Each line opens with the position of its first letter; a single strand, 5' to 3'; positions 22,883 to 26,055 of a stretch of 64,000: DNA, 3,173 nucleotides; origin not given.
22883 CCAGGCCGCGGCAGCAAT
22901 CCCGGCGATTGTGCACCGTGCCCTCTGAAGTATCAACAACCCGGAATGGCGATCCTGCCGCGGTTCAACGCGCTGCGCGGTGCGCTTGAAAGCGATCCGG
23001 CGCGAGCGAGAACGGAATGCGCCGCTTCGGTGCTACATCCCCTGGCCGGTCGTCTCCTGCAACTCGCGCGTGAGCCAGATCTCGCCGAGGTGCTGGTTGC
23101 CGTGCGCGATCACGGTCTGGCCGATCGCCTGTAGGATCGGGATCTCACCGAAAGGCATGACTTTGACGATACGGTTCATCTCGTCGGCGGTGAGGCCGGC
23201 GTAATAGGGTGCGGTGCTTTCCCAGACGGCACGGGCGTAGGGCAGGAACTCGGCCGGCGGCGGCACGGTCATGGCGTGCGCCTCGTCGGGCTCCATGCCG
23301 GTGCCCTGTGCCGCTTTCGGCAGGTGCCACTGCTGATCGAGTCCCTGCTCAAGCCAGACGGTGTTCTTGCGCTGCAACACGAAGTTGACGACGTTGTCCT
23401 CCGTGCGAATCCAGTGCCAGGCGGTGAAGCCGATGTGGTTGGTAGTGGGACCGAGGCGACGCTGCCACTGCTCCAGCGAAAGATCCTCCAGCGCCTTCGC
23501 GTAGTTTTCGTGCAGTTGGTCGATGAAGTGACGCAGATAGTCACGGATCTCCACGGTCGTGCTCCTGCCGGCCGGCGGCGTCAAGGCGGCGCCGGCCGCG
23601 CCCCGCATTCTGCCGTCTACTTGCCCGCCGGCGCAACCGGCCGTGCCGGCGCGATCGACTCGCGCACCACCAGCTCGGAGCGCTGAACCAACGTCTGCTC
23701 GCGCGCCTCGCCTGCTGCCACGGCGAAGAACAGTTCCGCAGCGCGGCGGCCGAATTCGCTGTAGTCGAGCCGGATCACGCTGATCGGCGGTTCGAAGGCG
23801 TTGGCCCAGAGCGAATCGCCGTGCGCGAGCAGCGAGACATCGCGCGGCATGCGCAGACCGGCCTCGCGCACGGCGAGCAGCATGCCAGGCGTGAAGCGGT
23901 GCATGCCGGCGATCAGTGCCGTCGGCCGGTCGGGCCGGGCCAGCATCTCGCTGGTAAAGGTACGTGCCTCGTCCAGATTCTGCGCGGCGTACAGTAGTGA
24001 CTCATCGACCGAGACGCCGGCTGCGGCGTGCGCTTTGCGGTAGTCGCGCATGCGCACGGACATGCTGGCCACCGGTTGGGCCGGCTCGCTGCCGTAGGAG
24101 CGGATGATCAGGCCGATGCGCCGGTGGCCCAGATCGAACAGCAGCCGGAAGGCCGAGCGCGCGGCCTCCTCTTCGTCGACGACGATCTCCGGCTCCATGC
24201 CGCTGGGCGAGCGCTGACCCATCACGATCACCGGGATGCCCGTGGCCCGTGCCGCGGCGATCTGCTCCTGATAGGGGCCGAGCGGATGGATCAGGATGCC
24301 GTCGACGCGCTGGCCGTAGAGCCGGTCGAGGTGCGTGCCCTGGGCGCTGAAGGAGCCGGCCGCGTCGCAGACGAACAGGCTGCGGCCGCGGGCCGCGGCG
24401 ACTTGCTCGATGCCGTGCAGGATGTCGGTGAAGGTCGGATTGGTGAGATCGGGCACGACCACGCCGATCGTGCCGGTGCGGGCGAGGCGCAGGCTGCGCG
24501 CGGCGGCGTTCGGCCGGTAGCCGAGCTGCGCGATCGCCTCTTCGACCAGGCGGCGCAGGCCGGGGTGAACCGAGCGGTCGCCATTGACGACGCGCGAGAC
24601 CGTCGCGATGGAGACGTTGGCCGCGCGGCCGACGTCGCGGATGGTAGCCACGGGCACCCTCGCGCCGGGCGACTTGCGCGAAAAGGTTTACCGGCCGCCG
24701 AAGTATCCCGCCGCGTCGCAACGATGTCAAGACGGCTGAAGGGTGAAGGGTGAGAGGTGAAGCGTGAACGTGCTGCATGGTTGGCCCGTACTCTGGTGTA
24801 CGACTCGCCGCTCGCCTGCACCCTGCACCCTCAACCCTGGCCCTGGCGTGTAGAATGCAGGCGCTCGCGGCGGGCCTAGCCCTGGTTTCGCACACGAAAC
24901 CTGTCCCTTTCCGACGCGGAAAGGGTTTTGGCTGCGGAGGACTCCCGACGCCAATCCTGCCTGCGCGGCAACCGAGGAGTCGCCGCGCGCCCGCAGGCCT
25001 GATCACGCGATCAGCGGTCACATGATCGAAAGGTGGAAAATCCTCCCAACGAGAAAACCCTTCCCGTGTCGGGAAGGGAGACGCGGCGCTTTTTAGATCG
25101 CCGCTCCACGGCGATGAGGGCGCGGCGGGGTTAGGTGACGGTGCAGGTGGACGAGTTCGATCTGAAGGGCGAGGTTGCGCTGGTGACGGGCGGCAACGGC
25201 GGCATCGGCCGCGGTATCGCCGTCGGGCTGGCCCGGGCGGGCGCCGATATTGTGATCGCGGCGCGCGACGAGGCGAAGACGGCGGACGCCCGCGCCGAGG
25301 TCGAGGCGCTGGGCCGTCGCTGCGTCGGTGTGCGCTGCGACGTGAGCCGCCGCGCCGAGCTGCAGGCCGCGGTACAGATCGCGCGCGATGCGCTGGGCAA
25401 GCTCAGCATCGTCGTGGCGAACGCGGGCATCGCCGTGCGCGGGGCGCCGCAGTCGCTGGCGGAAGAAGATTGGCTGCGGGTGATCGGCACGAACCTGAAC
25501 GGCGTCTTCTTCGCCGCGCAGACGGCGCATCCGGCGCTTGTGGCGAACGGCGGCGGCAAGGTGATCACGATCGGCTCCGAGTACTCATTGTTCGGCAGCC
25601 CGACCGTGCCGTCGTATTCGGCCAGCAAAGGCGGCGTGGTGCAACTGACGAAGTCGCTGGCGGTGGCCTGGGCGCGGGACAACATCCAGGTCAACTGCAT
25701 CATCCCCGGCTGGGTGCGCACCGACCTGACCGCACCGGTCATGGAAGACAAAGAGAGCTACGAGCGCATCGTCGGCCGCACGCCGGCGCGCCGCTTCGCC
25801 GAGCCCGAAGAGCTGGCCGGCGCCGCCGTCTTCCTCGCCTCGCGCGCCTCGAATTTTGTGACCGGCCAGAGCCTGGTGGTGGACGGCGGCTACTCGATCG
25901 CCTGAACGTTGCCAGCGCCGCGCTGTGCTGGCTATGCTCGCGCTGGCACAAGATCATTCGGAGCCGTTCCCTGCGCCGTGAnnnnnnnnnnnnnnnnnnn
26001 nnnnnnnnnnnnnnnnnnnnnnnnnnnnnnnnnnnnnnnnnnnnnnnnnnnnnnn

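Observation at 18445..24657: LacI-DinB-HyuA-HyuB cluster in which HyuB carries a fused gamma-like zinc ribbon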

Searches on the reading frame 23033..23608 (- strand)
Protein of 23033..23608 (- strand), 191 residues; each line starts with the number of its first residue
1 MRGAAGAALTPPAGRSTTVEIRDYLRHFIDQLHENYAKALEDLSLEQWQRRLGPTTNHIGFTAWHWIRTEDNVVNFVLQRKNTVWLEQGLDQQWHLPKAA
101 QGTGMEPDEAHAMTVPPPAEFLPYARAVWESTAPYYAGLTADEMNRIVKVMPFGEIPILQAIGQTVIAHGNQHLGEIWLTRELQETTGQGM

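Call 7: search_protein_families(library=pfam, proteins=[window:23033-23608:-], max_evalue=0.1)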
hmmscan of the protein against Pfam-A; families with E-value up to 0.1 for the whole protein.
window:23033-23608:- (191 aa): 2 families
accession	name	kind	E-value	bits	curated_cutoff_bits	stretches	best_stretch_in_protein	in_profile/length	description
PF12867.12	DinB_2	-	7e-12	46.4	24.8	1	30-177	3-128/128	DinB superfamily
PF04978.18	MST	-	5.8e-06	27.3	27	1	25-183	2-146/149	Mycothiol-S-transferase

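Call 8: search_protein_families(library=ncbifam, proteins=[window:23033-23608:-], max_evalue=0.1)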
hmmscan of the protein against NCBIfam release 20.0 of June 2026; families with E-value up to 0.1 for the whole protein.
window:23033-23608:- (191 aa): 1 family
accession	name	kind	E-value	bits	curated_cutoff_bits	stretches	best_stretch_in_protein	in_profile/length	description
NF047843.2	MST_Rv0443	equivalog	1.2e-17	64.5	170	1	25-150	2-128/161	mycothiol transferase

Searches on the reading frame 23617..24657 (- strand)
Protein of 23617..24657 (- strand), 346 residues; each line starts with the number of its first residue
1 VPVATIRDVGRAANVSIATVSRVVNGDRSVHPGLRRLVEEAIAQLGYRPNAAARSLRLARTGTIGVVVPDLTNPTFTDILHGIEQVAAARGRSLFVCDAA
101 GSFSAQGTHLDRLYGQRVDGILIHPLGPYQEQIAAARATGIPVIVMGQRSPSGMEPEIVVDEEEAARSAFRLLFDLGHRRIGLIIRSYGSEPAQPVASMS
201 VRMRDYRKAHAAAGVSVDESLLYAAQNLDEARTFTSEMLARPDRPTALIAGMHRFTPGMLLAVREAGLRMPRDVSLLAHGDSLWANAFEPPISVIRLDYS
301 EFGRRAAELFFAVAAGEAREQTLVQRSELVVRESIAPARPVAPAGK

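Call 7: search_protein_families(library=pfam, proteins=[window:23617-24657:-], max_evalue=0.1)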
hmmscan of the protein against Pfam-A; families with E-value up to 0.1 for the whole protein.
window:23617-24657:- (346 aa): 5 families
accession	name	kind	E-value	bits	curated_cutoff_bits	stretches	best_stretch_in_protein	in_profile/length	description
PF13377.12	Peripla_BP_3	-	3.9e-22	79.6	26.5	1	172-334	3-166/167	Periplasmic binding protein-like domain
PF00532.27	Peripla_BP_1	-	5.4e-21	75.7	22.2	1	61-323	1-272/281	Periplasmic binding proteins and sugar binding domain of LacI family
PF00356.27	LacI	-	2.2e-15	56.6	27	1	5-50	1-46/46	Bacterial regulatory proteins, lacI family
PF13407.12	Peripla_BP_4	-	1.1e-12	48.5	35.1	1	64-268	1-207/258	Periplasmic binding protein domain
PF13560.12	HTH_31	-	0.044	14.5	27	1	5-32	16-44/64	Helix-turn-helix domain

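Call 8: search_protein_families(library=ncbifam, proteins=[window:23617-24657:-], max_evalue=0.1)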
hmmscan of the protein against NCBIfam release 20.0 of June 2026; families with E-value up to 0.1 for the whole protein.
window:23617-24657:- (346 aa): 20 families
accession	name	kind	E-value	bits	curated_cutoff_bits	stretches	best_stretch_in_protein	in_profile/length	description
NF007743.0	PRK10423.1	equivalog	3.7e-46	157.7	531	1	3-335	1-330/330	ribose operon transcriptional repressor RbsR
NF007979.0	PRK10703.1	equivalog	5.3e-45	154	501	1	3-336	1-332/341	HTH-type transcriptional repressor PurR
NF047341.1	lactose_RbsR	equivalog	5e-44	151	382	1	4-336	3-329/331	ribose utilization transcriptional repressor RbsR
NF008269.0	PRK11041.1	equivalog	4e-43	147.8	436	1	3-337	9-339/342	DNA-binding transcriptional regulator CytR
TIGR01481.1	ccpA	equivalog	2.7e-42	145.4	442.35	1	5-303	4-296/330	catabolite control protein A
NF007075.0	PRK09526.1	subfamily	2.8e-41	141.6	340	1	4-339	6-335/358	LacI family DNA-binding transcriptional regulator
NF008002.0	PRK10727.1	equivalog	7.3e-38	130.5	557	1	3-338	1-332/341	HTH-type transcriptional regulator GalR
NF007706.0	PRK10401.1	equivalog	1.2e-37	130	555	1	4-340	2-334/346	HTH-type transcriptional regulator GalS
NF051853.1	TransRegUriRCory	equivalog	4.5e-37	127.9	550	1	4-336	1-325/327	transcriptional regulator UriR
NF052440.1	TransRegGNTRPSEAE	equivalog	9.3e-36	123.5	400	1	4-334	6-332/333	HTH-type transcriptional regulator GntR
NF007449.0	PRK10014.1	subfamily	4.5e-26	91.7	310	1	4-183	7-187/342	Mal regulon transcriptional regulator MalI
NF008452.0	PRK11303.1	equivalog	8.5e-26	90.9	385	1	6-325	3-319/332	catabolite repressor/activator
TIGR02417.1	fruct_sucro_rep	subfamily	9.9e-24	84.2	389.55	1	5-320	1-313/327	D-fructose-responsive transcription factor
NF047913.1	TransRegIdnR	equivalog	7.7e-20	71.4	500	1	5-317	7-312/331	DNA-binding transcriptional regulator IdnR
TIGR02405.1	trehalos_R_Ecol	equivalog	2.9e-17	63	357.35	1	5-328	3-310/311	trehalose operon repressor TreR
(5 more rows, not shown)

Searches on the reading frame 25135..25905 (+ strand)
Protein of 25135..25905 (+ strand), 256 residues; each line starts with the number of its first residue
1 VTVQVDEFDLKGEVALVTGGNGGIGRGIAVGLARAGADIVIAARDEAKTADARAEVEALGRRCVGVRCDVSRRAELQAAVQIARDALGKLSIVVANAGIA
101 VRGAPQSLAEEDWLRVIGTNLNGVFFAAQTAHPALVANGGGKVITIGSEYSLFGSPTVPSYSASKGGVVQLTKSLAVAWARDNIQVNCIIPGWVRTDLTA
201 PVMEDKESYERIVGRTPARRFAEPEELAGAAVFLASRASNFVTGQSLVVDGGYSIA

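Call 79: search_protein_families(library=pfam, proteins=[window:25135-25905:+], max_evalue=0.001)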
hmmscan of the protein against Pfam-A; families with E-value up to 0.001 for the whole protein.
window:25135-25905:+ (256 aa): 5 families
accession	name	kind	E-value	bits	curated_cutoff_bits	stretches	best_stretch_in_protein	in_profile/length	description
PF13561.12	adh_short_C2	-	1.6e-62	211.6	27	1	22-254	6-236/236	Enoyl-(Acyl carrier protein) reductase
PF00106.31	adh_short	-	4.1e-54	183.5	26.6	1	14-206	2-194/195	short chain dehydrogenase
PF08659.16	KR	-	9.3e-15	55.4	22.6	1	15-164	3-152/180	KR domain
PF01370.27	Epimerase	-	0.00012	22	20.9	1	15-82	1-62/240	NAD dependent epimerase/dehydratase family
PF03435.24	Sacchrp_dh_NADP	-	0.00053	20.8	25.1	1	17-82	3-68/129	Saccharopine dehydrogenase NADP binding domain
